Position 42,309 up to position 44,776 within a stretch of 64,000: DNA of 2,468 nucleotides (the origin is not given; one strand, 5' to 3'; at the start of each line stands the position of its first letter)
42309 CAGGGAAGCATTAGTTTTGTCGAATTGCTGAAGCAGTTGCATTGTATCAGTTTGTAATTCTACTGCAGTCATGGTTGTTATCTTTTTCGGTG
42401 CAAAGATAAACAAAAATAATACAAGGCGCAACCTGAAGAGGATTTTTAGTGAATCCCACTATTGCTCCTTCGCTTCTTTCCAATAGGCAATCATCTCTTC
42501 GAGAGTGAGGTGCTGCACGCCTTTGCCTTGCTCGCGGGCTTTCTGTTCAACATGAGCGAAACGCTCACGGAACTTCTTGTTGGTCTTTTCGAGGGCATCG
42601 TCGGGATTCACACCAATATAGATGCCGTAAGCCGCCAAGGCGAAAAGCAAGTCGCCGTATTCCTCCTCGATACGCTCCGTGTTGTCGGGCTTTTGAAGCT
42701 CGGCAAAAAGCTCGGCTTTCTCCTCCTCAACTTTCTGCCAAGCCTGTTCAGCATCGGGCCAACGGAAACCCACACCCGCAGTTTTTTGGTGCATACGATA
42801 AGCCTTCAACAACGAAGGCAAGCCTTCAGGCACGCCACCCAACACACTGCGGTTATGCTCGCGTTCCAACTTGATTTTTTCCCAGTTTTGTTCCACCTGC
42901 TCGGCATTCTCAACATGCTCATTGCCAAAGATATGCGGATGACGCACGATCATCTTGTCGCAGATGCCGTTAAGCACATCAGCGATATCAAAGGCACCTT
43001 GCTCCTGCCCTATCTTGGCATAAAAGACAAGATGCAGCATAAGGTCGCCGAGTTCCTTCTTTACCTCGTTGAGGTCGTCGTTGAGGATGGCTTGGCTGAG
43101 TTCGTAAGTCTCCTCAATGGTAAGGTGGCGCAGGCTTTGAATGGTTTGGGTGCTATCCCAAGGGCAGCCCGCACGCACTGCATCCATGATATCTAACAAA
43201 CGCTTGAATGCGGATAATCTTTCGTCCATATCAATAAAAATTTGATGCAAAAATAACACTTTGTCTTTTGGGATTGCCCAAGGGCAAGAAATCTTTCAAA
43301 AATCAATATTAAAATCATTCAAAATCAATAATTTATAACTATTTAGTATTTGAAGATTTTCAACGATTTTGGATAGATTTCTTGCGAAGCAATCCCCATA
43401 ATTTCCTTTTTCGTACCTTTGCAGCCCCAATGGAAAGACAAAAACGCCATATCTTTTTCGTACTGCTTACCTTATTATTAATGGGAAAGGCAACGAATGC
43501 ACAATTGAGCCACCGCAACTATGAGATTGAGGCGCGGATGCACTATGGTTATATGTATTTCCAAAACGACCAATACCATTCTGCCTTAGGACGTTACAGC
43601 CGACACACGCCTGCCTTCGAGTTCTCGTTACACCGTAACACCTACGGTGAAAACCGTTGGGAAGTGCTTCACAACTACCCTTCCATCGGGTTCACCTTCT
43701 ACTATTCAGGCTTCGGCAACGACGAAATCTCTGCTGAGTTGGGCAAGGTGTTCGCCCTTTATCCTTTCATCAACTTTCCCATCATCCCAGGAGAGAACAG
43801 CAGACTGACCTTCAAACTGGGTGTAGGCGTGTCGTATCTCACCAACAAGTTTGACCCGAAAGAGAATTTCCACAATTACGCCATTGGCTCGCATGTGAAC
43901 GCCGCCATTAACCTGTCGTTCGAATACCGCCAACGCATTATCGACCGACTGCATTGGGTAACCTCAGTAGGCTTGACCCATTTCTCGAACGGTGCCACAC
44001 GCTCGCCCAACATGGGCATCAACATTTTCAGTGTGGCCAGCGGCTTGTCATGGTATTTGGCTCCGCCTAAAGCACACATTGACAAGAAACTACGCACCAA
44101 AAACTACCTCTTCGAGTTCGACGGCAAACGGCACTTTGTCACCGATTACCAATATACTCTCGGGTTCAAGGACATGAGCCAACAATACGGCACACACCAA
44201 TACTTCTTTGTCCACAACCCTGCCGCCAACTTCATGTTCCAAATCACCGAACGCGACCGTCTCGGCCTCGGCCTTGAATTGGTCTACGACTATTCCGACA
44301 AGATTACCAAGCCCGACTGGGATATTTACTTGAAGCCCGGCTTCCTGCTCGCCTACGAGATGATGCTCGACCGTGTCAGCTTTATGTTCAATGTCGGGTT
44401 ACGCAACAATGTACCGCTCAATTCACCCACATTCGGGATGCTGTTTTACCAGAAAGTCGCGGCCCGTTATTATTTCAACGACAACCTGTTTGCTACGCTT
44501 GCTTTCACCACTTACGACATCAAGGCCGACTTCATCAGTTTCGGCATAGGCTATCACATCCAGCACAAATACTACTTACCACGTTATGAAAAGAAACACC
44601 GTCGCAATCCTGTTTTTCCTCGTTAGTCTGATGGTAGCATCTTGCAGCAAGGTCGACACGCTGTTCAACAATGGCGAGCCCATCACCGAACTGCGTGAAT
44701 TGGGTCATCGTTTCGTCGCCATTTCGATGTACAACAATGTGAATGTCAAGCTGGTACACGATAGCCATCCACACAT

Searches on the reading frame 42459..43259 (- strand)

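Call 70: search_protein_families(library=pfam, proteins=[window:42459-43259:-], max_evalue=0.00001)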
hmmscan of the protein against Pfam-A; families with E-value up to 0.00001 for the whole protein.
window:42459-43259:- (266 aa): 2 families
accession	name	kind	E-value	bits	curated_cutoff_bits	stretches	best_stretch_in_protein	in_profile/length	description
PF03819.22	MazG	-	1.8e-32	111.9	22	1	38-111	1-74/74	MazG nucleotide pyrophosphohydrolase domain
PF01503.22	PRA-PH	-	1.9e-08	35.1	21.3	0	33-78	16-65/86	Phosphoribosyl-ATP pyrophosphohydrolase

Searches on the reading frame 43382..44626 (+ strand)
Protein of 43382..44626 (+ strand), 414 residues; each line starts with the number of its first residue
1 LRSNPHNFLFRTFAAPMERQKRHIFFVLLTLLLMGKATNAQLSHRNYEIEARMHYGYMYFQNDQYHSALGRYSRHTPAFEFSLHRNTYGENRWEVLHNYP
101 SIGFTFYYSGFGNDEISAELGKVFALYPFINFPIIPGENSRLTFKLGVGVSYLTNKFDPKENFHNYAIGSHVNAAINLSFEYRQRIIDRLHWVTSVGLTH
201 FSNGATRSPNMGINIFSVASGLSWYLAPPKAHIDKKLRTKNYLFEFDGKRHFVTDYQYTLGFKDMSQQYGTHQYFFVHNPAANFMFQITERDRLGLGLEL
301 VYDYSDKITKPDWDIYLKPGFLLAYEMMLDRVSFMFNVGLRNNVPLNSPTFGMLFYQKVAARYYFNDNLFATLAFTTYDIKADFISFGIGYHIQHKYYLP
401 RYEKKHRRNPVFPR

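Call 70: search_protein_families(library=pfam, proteins=[window:43382-44626:+], max_evalue=0.00001)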
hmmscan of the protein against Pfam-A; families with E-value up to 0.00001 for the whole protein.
window:43382-44626:+ (414 aa): 1 family
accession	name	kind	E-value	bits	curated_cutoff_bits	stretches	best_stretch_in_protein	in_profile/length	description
PF09411.16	PagL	-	1e-14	55.3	23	1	79-221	3-134/136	Lipid A 3-O-deacylase (PagL)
